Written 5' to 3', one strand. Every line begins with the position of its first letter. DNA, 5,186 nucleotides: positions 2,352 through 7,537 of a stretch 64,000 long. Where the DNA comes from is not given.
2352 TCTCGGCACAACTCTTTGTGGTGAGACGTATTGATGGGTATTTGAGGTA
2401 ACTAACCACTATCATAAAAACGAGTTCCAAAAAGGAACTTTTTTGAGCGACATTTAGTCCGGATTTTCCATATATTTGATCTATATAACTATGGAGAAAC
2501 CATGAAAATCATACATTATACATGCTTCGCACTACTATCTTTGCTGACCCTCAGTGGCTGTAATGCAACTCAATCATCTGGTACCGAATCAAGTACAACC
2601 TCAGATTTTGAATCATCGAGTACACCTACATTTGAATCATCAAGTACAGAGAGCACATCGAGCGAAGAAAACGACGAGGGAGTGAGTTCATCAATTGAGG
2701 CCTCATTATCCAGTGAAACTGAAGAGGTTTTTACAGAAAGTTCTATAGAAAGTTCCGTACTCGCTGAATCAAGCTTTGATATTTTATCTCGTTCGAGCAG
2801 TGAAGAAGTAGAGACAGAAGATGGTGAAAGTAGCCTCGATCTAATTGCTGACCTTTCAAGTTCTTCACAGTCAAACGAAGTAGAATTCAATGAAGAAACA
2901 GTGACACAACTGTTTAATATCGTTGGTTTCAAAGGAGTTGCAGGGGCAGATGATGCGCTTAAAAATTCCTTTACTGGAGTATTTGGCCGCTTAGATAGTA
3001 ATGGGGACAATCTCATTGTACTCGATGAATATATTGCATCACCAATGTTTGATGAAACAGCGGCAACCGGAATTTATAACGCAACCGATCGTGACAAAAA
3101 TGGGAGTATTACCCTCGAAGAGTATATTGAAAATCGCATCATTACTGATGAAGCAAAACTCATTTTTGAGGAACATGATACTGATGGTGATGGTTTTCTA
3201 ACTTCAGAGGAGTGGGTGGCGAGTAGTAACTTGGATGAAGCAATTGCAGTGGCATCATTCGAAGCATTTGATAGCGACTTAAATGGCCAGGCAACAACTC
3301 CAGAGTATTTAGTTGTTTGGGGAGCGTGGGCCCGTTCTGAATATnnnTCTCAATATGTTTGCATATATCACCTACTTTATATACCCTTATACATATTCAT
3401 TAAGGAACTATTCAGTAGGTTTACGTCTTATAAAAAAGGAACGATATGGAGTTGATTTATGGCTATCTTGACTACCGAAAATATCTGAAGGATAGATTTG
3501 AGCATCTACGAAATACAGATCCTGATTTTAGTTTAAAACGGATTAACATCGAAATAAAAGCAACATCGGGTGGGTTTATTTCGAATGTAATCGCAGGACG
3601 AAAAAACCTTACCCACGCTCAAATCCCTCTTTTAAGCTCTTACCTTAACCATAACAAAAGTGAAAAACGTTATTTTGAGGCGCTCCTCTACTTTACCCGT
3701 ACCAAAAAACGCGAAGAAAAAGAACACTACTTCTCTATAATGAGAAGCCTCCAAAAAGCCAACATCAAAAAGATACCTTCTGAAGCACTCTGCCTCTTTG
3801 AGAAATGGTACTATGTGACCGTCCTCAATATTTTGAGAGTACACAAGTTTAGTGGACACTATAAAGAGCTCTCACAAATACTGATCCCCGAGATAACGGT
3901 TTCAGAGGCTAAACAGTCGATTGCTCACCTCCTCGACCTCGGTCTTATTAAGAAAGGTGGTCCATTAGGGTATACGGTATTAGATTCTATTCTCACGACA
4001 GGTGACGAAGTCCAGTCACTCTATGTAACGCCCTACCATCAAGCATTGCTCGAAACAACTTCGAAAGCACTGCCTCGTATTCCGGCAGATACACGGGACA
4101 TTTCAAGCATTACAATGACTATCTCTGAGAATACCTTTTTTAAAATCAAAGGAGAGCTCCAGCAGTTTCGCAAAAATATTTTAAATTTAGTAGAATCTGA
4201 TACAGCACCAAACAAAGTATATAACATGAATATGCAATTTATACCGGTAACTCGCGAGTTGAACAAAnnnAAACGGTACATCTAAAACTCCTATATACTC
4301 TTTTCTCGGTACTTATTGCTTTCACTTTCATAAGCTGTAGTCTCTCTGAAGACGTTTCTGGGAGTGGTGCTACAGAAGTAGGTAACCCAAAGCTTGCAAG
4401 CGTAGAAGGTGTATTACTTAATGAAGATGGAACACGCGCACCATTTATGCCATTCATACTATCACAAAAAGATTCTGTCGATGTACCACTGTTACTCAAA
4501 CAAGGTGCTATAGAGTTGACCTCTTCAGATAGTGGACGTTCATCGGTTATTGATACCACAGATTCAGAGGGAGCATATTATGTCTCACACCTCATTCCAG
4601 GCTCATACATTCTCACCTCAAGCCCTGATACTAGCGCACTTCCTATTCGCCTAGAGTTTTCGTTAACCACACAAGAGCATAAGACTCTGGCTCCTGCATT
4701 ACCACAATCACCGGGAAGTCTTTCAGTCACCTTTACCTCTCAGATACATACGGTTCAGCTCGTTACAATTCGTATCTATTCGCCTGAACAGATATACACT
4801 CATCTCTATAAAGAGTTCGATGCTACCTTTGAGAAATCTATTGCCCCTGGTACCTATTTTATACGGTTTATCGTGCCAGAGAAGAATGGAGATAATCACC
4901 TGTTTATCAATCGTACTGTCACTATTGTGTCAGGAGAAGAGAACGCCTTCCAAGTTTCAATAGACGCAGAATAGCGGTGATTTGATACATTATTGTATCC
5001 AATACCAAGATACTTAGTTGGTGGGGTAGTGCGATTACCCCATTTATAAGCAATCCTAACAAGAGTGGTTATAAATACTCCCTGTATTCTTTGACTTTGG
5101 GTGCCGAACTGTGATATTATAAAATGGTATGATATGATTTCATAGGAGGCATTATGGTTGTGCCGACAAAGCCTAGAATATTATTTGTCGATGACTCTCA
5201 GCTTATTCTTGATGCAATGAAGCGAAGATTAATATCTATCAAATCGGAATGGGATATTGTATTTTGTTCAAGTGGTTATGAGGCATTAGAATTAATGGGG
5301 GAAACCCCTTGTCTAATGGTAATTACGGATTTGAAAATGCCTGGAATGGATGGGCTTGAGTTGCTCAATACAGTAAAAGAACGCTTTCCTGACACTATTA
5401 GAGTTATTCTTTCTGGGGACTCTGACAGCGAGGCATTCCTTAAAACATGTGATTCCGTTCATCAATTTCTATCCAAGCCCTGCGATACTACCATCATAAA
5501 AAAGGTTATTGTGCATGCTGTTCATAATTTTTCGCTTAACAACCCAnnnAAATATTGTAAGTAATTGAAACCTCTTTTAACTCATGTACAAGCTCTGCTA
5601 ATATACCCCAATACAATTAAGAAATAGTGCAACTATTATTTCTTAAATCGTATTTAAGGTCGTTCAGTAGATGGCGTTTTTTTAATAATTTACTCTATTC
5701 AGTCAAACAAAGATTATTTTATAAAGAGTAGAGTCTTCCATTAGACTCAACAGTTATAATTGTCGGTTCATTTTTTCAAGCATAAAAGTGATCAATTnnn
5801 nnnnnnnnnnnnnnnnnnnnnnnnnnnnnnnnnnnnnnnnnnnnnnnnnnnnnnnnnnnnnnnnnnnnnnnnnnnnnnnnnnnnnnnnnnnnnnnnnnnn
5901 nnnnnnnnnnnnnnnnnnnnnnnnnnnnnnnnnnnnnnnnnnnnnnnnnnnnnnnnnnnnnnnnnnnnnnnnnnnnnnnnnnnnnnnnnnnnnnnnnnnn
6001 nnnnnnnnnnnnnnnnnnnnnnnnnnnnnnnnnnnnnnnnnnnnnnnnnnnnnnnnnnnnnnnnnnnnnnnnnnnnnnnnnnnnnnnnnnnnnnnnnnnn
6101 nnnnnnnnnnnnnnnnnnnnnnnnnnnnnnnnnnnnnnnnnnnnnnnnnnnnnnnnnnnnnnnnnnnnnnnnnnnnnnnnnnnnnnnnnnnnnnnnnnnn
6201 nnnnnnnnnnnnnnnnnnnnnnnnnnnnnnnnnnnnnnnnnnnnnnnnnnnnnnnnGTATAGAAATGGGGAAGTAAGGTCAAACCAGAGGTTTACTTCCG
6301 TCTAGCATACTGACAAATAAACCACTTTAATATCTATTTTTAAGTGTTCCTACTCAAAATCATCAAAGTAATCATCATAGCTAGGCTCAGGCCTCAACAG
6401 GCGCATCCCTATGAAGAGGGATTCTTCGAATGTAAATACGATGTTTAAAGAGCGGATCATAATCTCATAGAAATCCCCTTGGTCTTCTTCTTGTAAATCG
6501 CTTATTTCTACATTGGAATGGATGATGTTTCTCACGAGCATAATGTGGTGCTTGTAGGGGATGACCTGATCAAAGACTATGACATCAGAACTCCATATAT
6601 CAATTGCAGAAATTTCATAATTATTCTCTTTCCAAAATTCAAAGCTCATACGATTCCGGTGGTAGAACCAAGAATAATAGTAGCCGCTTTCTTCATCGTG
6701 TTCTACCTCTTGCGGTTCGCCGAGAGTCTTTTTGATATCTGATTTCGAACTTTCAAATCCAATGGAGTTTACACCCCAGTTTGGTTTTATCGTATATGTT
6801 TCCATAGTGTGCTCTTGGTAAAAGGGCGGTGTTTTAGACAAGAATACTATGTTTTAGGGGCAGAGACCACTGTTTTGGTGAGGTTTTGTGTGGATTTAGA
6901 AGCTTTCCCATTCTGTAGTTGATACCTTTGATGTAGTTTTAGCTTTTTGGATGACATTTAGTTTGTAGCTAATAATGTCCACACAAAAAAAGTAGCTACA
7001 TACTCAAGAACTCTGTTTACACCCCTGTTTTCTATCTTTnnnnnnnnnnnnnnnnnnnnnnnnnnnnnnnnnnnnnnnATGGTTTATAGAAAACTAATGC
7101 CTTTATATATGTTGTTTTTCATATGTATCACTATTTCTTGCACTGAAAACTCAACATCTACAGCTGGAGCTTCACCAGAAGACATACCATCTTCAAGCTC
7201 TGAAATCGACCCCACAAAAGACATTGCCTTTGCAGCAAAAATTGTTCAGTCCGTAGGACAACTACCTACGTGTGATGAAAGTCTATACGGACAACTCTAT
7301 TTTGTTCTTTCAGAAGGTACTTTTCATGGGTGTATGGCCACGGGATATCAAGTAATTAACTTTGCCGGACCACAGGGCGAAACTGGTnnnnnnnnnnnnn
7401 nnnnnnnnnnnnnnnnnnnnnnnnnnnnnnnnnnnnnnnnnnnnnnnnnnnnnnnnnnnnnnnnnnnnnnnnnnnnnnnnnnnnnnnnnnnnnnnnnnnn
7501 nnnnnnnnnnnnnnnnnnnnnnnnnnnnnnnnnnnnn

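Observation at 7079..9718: Lipoprotein combining Pro-free collagen-like G-X-Y runs, six Cys-pair modules and a GH12-like domain whose nucleophile position may be substituted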

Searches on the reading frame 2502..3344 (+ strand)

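Call 54: search_protein_families(library=pfam, proteins=[window:2502-3344:+], max_evalue=0.001)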
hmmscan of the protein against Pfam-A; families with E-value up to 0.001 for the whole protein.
window:2502-3344:+ (281 aa): 5 families
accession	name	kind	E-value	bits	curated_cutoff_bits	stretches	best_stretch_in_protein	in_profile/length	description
PF00036.39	EF-hand_1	-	7.4e-12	44.4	25.4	1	218-239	2-23/29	EF hand domain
PF13405.12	EF-hand_6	-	1.4e-10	40.3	25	0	218-239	2-23/30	EF-hand domain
PF13499.12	EF-hand_7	-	1e-09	39.1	30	0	217-263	3-56/67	EF-hand domain pair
PF13202.12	EF-hand_5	-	1.3e-08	34.3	25.9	0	221-238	4-21/25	EF hand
PF13833.12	EF-hand_8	-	1e-05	25.6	28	0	216-237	25-46/54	EF-hand domain pair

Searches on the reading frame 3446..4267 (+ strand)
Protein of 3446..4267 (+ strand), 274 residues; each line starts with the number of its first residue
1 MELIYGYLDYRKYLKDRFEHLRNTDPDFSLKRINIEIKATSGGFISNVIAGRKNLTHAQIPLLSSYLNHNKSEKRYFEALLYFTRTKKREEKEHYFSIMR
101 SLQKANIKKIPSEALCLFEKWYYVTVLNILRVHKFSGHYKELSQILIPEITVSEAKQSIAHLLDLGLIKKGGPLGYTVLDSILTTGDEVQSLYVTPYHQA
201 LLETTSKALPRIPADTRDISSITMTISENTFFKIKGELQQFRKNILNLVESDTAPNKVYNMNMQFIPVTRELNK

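Call 54: search_protein_families(library=pfam, proteins=[window:3446-4267:+], max_evalue=0.001)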
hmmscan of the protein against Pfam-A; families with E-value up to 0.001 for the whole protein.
window:3446-4267:+ (274 aa): 1 family
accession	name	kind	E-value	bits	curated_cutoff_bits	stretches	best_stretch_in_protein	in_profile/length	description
PF14394.12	DUF4423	-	1.4e-31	110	30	1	104-268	4-165/165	Domain of unknown function (DUF4423)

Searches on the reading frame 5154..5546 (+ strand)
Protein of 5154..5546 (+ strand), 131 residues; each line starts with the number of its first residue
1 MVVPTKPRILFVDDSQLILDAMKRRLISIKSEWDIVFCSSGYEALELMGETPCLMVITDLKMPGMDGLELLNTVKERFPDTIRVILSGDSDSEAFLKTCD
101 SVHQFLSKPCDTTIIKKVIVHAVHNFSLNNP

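Call 54: search_protein_families(library=pfam, proteins=[window:5154-5546:+], max_evalue=0.001)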
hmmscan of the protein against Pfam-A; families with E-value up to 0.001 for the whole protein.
window:5154-5546:+ (131 aa): 1 family
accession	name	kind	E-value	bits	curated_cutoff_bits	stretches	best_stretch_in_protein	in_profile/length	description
PF00072.30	Response_reg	-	4e-18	66.1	30.2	1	9-118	1-109/111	Response regulator receiver domain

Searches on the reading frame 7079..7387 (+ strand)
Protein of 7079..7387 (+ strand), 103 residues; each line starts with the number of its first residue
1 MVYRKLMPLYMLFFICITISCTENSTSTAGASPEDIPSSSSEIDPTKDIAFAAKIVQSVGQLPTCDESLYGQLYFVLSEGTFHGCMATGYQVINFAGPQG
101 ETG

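Call 6: search_protein_families(library=pfam, proteins=[window:7079-7387:+], max_evalue=10)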
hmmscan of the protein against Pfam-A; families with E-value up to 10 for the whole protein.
seq(103 aa): 2 families
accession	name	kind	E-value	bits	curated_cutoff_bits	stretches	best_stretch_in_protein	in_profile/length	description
PF22334.1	TubZ_C_2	-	0.066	14.1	27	1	24-77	29-83/88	Phage tubulin-like protein, C-terminal domain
PF25076.1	LIM_FHL2-3_N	-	0.078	13.6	35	1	64-75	4-15/28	FHL2/3 N-terminal LIM domain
